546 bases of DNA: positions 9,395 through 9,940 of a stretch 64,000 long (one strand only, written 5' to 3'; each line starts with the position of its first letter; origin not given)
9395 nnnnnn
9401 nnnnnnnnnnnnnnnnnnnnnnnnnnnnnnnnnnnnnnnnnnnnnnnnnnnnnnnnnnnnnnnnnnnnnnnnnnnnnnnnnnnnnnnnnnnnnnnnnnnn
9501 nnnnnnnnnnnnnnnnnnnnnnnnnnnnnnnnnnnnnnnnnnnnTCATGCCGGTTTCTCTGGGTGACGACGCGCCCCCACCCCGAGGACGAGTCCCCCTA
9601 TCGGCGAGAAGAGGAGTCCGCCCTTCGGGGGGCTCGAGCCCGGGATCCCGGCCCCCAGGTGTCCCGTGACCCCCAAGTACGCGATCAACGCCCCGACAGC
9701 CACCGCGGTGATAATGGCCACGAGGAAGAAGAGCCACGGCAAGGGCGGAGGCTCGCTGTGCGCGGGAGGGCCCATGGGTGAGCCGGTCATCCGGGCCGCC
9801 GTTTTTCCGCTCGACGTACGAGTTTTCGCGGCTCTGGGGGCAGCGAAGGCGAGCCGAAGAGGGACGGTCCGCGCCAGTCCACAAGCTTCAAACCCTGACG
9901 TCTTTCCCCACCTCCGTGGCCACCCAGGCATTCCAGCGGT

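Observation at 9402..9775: Pair of tiny ATGA-coupled single-pass membrane protein genes antisense to the methyltransferase/aquaporin interval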

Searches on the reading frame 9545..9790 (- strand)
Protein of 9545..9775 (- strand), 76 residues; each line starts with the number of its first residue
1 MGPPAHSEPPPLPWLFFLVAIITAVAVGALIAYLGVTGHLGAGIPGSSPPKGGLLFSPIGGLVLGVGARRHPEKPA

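Call 6: search_protein_families(library=pfam, proteins=[window:9545-9775:-], max_evalue=0.1)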
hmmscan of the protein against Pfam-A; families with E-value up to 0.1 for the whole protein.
window:9545-9775:- (76 aa): 0 families

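Call 7: find_homologous_proteins(query=window:9548-9775:-, max_evalue=10)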
Query window:9548-9775:- (76 aa): 20 proteins with E <= 10 among 30 candidates.
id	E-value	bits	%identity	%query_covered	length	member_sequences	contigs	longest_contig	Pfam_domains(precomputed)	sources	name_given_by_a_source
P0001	1.2e-40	155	100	100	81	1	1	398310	-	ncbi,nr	ncbi:MAG: hypothetical protein L3K14_07165 [Thermoplasmata archaeon]|nr:hypothetical protein [Thermo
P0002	7.7e-26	108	77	91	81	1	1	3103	-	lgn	-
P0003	8.6e-25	104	77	91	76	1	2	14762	-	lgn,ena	-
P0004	8.8e-22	95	84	67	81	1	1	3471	-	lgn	-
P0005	2.0e-21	94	66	82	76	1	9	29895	-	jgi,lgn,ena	-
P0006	1.5e-20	91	70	74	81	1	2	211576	-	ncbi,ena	ncbi:MAG: hypothetical protein WCB19_08670, partial [Thermoplasmata archaeon]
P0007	9.0e-20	88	69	86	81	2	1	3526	-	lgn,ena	-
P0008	1.3e-19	88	65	79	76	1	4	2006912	-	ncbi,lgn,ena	ncbi:MAG: hypothetical protein WCB18_08165 [Thermoplasmata archaeon]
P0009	4.1e-18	83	69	88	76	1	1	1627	-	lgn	-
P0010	6.1e-18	82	65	87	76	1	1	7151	-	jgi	jgi:hypothetical protein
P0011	1.3e-17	81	68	83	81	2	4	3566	-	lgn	-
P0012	1.4e-17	81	71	74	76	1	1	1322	-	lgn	-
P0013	1.9e-17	81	61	91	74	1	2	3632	-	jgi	jgi:hypothetical protein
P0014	2.8e-16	77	60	59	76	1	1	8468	-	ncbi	-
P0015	6.0e-16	76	68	66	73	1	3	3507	-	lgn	-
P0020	1.4e-3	37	52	58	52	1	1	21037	-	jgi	jgi:hypothetical protein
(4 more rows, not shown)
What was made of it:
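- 19 close homologues of A (call 7).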

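Call 10: find_related_loci(query=A1, collection=genome_contigs, flank=5000)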
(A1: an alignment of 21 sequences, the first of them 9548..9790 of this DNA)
Query A1 (81 aa) in genome_contigs; peptide patterns used: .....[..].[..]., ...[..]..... (x = any residue, [..] = any of these).
28 stretches matched a pattern; 6 encode a relative of the query (tblastn E <= 1e-3); 6 distinct loci.
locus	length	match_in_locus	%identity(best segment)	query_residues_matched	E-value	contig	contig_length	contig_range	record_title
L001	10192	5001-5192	66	7-68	3e-19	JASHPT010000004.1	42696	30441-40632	MAG: Thermoplasmata archaeon isolate JOPF056 JOPF_N071_contig_1922, whole genome shotgun sequence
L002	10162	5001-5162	67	15-68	3e-15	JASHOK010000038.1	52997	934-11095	MAG: Thermoplasmata archaeon isolate JOPF021 JOPF_A14C_contig_61897, whole genome shotgun sequence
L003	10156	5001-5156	71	19-70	2e-12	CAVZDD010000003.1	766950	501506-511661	MAG: uncultured Thermoplasmata archaeon isolate MFD09222.bin.1.10 genome assembly, contig: contig_54220, whole genome sh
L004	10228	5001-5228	54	6-81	8e-12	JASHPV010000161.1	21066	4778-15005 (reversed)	MAG: Thermoplasmata archaeon isolate JOPF058 JOPF_A143_contig_98914, whole genome shotgun sequence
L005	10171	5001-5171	68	19-75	3e-11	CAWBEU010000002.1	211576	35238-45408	MAG: uncultured Thermoplasmata archaeon isolate MFD09222.bin.2.157 genome assembly, contig: contig_115239, whole genome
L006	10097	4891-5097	62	1-69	3e-8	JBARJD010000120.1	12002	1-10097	MAG: Thermoplasmata archaeon isolate MFD06650_ilm_asm_bin24 k127_126548, whole genome shotgun sequence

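Call 11: find_related_loci(query=A1, collection=metagenome_contigs, flank=5000)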
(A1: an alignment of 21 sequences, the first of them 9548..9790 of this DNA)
Query A1 (81 aa) in metagenome_contigs; peptide patterns used: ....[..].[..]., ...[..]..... (x = any residue, [..] = any of these).
424 stretches matched a pattern; 4 encode a relative of the query (tblastn E <= 1e-3); 4 distinct loci.
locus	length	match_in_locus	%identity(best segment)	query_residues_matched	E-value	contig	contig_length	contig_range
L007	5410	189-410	59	1-74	2e-23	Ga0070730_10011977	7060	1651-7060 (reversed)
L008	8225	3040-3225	55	19-80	4e-16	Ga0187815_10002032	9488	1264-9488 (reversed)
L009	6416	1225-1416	61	1-64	2e-14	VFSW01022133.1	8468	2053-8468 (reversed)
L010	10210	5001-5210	70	5-74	1e-13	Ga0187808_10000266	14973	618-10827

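Call 21: search_protein_families(library=ncbifam, proteins=[window:9548-9775:-], max_evalue=10)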
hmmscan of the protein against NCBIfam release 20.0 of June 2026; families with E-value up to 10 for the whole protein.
window:9548-9775:- (76 aa): 1 family
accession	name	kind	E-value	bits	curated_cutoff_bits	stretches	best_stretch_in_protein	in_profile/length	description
NF038083.1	CU044_5270_fam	subfamily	0.076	12.8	100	1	3-49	19-63/284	CU044_5270 family protein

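Call 22: find_encoding_contigs(protein=P0020, flank=6000, max_places=3)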
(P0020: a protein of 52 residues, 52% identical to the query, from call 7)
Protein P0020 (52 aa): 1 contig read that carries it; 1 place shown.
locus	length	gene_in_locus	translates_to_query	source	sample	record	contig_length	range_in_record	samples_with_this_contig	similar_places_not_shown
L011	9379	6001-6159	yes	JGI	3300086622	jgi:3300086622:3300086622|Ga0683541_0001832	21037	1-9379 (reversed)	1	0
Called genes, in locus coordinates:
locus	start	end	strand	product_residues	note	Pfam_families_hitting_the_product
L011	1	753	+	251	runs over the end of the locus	PF01411:tRNA-synt_2c, PF07973:tRNA_SAD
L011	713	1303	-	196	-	PF13302:Acetyltransf_3, PF00583:Acetyltransf_1 (weak), PF13523:Acetyltransf_8, PF13420:Acetyltransf_4 (weak)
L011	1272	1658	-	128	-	-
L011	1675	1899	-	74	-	-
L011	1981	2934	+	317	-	PF01370:Epimerase, PF02719:Polysacc_synt_2, PF04321:RmlD_sub_bind, PF01073:3Beta_HSD, PF07993:NAD_binding_4 (faint), PF13460:NAD_binding_10, PF16363:GDP_Man_Dehyd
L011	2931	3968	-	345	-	PF13439:Glyco_transf_4, PF13579:Glyco_trans_4_4, PF00534:Glycos_transf_1, PF13524:Glyco_trans_1_2, PF13692:Glyco_trans_1_4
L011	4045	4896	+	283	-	PF00535:Glycos_transf_2, PF13641:Glyco_tranf_2_3, PF13632:Glyco_trans_2_3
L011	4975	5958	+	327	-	-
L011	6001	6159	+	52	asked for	-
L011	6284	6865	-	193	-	-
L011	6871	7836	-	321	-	PF03308:MeaB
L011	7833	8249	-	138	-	PF02310:B12-binding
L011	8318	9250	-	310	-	-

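Call 26: search_protein_representatives(alignment_id=A1)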
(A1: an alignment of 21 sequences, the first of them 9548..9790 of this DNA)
Query: 21 sequences, 81 profile positions. Proteins with E-value up to 0.001 (for the whole library): 50; up to 1e-10: 9; up to 1e-30: 0. The best 50 are listed.
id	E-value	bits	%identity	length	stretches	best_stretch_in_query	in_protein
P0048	4.3e-26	106.4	-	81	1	4-78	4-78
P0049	8.8e-24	99.0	-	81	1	1-74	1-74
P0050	1.9e-23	97.9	-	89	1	5-78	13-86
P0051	8.8e-23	95.8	-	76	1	6-79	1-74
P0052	1.2e-19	85.7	-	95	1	11-69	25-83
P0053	4.7e-12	61.4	-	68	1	6-66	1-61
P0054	1.2e-11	60.0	-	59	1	13-60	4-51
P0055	1.8e-11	59.5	-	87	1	6-57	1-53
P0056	6.3e-11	57.8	-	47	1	14-55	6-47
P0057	1.4e-09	53.4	-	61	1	12-60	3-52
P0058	1.9e-09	53.0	-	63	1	5-52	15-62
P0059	5.4e-09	51.6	-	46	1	8-50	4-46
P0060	1.2e-08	50.5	-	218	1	6-57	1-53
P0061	2.8e-08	49.3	-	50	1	6-55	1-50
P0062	6.6e-08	48.1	-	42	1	12-50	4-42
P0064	2.1e-07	46.5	-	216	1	10-58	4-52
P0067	5.5e-07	45.1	-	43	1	9-50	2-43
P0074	2.2e-06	43.2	-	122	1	13-65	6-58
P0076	8.5e-06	41.3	-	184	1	13-57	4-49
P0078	1.6e-05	40.5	-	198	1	12-59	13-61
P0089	2.1e-04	36.8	-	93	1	13-62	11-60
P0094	4.3e-04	35.9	-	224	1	6-59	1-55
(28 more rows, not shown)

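Call 29: find_encoding_contigs(protein=P0074, flank=6000, max_places=3)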
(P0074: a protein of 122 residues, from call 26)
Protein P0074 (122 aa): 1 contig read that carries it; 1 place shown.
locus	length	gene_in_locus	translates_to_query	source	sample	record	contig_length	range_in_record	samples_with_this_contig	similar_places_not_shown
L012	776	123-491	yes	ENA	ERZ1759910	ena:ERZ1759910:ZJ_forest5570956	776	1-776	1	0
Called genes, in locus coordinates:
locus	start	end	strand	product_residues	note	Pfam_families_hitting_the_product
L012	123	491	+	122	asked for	-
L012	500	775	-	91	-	?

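Call 30: find_encoding_contigs(protein=P0060, flank=6000, max_places=3)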
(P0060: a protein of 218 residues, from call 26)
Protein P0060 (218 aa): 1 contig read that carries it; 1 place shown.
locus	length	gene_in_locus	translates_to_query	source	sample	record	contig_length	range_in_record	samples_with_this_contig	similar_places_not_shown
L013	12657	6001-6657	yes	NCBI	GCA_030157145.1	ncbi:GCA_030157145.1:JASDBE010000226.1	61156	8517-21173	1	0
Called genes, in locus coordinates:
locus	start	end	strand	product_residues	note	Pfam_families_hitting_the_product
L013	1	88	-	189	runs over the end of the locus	PF13302:Acetyltransf_3, PF00583:Acetyltransf_1, PF13523:Acetyltransf_8 (weak)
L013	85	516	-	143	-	-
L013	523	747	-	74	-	-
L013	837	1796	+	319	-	PF00106:adh_short (weak), PF01073:3Beta_HSD, PF01370:Epimerase, PF02719:Polysacc_synt_2, PF04321:RmlD_sub_bind, PF16363:GDP_Man_Dehyd, PF07993:NAD_binding_4 (faint), PF13460:NAD_binding_10 (weak)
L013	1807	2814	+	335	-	PF00535:Glycos_transf_2, PF13641:Glyco_tranf_2_3, PF13632:Glyco_trans_2_3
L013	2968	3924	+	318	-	PF27234:MJ0013 (weak)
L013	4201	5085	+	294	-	-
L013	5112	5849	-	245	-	PF00230:MIP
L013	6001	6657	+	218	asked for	PF07732:Cu-oxidase_3 (weak)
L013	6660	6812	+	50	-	-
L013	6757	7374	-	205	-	-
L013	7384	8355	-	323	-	PF03308:MeaB, PF02492:cobW (weak)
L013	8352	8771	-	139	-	PF02310:B12-binding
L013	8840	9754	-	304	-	PF06847:Arc_PepC_II (weak)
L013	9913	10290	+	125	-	PF01092:Ribosomal_S6e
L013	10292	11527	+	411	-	PF00009:GTP_EFTU, PF03144:GTP_EFTU_D2 (weak), PF09173:eIF2_C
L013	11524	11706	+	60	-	PF03966:Trm112p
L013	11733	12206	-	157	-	-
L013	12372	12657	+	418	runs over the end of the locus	PF16955:OFeT_1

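Call 32: search_protein_families(library=pfam, proteins=[P0060, P0064, P0076, P0078, P0094], max_evalue=1)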
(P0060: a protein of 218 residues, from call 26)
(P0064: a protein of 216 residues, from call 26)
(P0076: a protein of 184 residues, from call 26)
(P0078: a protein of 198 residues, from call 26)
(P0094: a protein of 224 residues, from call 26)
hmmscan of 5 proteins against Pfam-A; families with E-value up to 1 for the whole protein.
P0060 (218 aa): 4 families
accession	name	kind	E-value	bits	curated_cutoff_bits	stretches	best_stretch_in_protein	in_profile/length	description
PF07732.21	Cu-oxidase_3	-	1.5e-06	28.7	21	1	78-184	16-116/119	Multicopper oxidase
PF06525.17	SoxE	-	5e-05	23.3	21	1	79-184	28-138/149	Sulfocyanin (SoxE) domain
PF00127.26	Copper-bind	-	0.00059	20.6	21.2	1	100-182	26-98/99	Copper binding proteins, plastocyanin/azurin family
PF07731.20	Cu-oxidase_2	-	0.0029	17.8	20.4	1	142-183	93-134/137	Multicopper oxidase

P0064 (216 aa): 4 families
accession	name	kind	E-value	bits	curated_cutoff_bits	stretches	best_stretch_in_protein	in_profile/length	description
PF06525.17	SoxE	-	6.2e-06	26.2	21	1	73-187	21-141/149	Sulfocyanin (SoxE) domain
PF00127.26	Copper-bind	-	4.4e-05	24.2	21.2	1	101-182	27-98/99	Copper binding proteins, plastocyanin/azurin family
PF07732.21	Cu-oxidase_3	-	0.00057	20.4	21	1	81-184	19-116/119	Multicopper oxidase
PF07731.20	Cu-oxidase_2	-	0.0011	19.2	20.4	1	138-183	89-134/137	Multicopper oxidase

P0076 (184 aa): 8 families
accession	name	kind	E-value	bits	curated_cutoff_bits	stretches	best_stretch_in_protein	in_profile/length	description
PF06525.17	SoxE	-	6e-06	26.3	21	1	77-181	28-140/149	Sulfocyanin (SoxE) domain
PF00127.26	Copper-bind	-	0.00012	22.8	21.2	1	89-179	19-98/99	Copper binding proteins, plastocyanin/azurin family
PF07732.21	Cu-oxidase_3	-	0.00013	22.5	21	1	79-181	19-116/119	Multicopper oxidase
PF07731.20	Cu-oxidase_2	-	0.00071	19.8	20.4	1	136-180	90-134/137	Multicopper oxidase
PF13473.12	Cupredoxin_1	-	0.042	14.3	27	1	138-167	67-96/104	Cupredoxin-like domain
PF00801.26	PKD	-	0.077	13.4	23.5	1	91-165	11-65/80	PKD domain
PF10633.15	NPCBM_assoc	-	0.095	13.3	24.4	0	85-110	40-65/78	NPCBM-associated, NEW3 domain of alpha-galactosidase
PF06280.18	fn3_5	-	0.097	13.8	27.6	1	84-111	59-86/112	Fn3-like domain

P0078 (198 aa): 6 families
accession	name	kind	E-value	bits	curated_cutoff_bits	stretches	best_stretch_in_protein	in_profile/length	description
PF06525.17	SoxE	-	2.1e-08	34.2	21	1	77-190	15-135/149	Sulfocyanin (SoxE) domain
PF00127.26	Copper-bind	-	5.8e-05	23.9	21.2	1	119-193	31-98/99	Copper binding proteins, plastocyanin/azurin family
PF07732.21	Cu-oxidase_3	-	0.00023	21.7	21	1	89-195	15-116/119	Multicopper oxidase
PF07731.20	Cu-oxidase_2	-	0.007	16.6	20.4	1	157-194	97-134/137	Multicopper oxidase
PF06450.18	NhaB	-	0.075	12.3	27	1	18-43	140-165/515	Bacterial Na+/H+ antiporter B (NhaB)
PF13473.12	Cupredoxin_1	-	0.15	12.5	27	1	156-184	71-98/104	Cupredoxin-like domain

P0094 (224 aa): 5 families
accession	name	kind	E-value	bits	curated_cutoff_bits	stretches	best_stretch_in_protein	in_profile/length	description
PF06525.17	SoxE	-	3e-05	24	21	1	84-188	27-138/149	Sulfocyanin (SoxE) domain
PF00127.26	Copper-bind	-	0.00038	21.3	21.2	1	150-188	64-98/99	Copper binding proteins, plastocyanin/azurin family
PF07732.21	Cu-oxidase_3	-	0.0011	19.5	21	1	85-188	17-114/119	Multicopper oxidase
PF07731.20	Cu-oxidase_2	-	0.035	14.3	20.4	1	150-188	95-133/137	Multicopper oxidase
PF08922.17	DUF1905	-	0.2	12.2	24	1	10-44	10-43/81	Domain of unknown function (DUF1905)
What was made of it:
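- On Sulfocyanin / SoxE blue copper proteins (PF06525): The relatives P0060, P0064, P0076, P0078 and P0094 score 23-34 bits against a cut-off of 21 (call 32).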

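Call 33: search_solved_structures(query=P0060, max_evalue=1, show_alignments=2)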
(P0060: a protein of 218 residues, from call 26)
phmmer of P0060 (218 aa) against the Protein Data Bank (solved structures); distinct sequences matched with E-value up to 1: 126 (the best 60 are shown).
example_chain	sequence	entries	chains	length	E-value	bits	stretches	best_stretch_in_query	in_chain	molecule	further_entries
2dv6_A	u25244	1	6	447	5.8e-14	55.8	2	146-184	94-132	Nitrite reductase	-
6tfd_A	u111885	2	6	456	1.3e-13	54.6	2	80-180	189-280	Copper-containing nitrite reductase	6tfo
1ov8_A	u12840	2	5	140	9.3e-07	32.2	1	99-183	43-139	Auracyanin B | PROTEIN (AURACYANIN)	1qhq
6the_A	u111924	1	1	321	9.4e-07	32.2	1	78-180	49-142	Copper-containing nitrite reductase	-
6kol_A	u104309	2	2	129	5.9e-06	29.6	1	94-182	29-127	Blue (Type 1) copper domain protein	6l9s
2aan_A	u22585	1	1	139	9.3e-06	28.9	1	61-173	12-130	auracyanin A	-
1kbv_A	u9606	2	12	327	1.5e-05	28.2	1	80-180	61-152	Major outer membrane protein PAN 1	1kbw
5tb7_A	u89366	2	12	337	1.7e-05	28.1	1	80-180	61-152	Nitrite reductase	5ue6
3wia_A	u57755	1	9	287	0.00023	24.4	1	79-180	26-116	Nitrite reductase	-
1wae_A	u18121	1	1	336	0.00029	24.1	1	80-188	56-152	DISSIMILATORY COPPER-CONTAINING NITRITE REDUCTASE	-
9kwt_A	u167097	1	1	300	0.0003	24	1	79-181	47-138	Copper-containing nitrite reductase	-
8p9u_C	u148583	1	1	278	0.00032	23.9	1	73-171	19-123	Two-domain laccase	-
3tas_A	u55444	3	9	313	0.00033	23.9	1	82-171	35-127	Small laccase, multi-copper oxidase | small laccase, oxidoreductase | small laccase, two-domain laccase, multi-copper oxidase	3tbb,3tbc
9kws_A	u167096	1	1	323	0.00035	23.8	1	79-181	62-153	Copper-containing nitrite reductase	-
8p9u_A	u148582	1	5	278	0.00036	23.8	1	73-171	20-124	Two-domain laccase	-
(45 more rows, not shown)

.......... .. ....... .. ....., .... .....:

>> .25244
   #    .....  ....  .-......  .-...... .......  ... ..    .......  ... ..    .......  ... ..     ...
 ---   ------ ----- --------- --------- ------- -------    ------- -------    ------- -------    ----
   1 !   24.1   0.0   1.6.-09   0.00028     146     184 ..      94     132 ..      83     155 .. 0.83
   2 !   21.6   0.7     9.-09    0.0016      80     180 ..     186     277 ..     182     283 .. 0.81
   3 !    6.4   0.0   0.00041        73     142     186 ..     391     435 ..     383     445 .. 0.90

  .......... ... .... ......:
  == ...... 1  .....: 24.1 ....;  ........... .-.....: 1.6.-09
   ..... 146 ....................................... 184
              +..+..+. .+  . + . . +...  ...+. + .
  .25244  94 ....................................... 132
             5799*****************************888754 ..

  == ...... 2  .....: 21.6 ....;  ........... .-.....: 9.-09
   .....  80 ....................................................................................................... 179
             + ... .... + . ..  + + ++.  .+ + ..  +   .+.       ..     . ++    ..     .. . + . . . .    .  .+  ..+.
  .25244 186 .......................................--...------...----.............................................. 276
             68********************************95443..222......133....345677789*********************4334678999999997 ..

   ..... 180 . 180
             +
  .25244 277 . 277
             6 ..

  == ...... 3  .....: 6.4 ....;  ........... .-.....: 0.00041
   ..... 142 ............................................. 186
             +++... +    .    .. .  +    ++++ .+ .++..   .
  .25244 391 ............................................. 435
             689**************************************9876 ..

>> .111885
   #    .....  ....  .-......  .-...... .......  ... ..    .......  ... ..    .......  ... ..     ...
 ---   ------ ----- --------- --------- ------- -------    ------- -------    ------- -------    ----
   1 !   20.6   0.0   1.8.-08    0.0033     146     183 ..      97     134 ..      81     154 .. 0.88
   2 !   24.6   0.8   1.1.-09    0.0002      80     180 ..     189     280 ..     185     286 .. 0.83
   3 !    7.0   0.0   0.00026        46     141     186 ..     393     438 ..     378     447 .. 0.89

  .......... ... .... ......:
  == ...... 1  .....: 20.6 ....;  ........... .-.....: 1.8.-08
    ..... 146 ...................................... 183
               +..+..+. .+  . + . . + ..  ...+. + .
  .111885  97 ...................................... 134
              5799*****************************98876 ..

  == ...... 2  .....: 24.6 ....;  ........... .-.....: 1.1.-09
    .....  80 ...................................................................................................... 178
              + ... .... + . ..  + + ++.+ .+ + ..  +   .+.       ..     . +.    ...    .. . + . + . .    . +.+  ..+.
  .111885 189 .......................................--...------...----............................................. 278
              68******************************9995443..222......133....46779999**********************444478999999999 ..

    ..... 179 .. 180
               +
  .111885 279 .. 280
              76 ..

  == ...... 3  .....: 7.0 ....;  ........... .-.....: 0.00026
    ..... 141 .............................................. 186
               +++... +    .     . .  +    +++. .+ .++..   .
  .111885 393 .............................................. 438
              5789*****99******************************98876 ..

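Call 34: find_encoding_contigs(protein=P0067, flank=5000, max_places=3)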
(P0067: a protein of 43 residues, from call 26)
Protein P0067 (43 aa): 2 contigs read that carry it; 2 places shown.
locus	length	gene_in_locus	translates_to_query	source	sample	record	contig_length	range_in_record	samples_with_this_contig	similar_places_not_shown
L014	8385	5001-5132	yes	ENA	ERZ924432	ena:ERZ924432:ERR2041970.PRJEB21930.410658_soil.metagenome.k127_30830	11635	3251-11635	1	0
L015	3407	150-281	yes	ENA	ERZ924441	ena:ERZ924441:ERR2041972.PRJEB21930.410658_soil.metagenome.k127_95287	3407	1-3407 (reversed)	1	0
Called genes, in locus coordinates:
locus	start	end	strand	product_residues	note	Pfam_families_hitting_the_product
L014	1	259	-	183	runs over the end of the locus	PF13302:Acetyltransf_3, PF13523:Acetyltransf_8 (weak), PF00583:Acetyltransf_1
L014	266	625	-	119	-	-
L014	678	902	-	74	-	-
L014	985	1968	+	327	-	PF01073:3Beta_HSD, PF01370:Epimerase, PF02719:Polysacc_synt_2 (faint), PF04321:RmlD_sub_bind, PF16363:GDP_Man_Dehyd, PF07993:NAD_binding_4 (faint), PF13460:NAD_binding_10 (weak)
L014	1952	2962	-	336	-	PF13439:Glyco_transf_4, PF13579:Glyco_trans_4_4, PF00534:Glycos_transf_1, PF13692:Glyco_trans_1_4, PF13524:Glyco_trans_1_2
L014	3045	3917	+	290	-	PF00535:Glycos_transf_2, PF13641:Glyco_tranf_2_3, PF13632:Glyco_trans_2_3 (weak)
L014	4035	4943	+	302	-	PF22199:FKBP26_IF (weak)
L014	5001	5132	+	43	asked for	-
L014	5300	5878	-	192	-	PF13649:Methyltransf_25 (weak)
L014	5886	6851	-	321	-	PF03308:MeaB, PF02492:cobW (weak)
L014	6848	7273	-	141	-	PF02310:B12-binding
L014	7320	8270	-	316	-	PF06847:Arc_PepC_II (weak)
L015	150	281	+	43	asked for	-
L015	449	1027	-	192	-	PF13649:Methyltransf_25 (weak)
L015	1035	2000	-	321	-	PF03308:MeaB, PF02492:cobW (weak)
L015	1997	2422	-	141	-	PF02310:B12-binding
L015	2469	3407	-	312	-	?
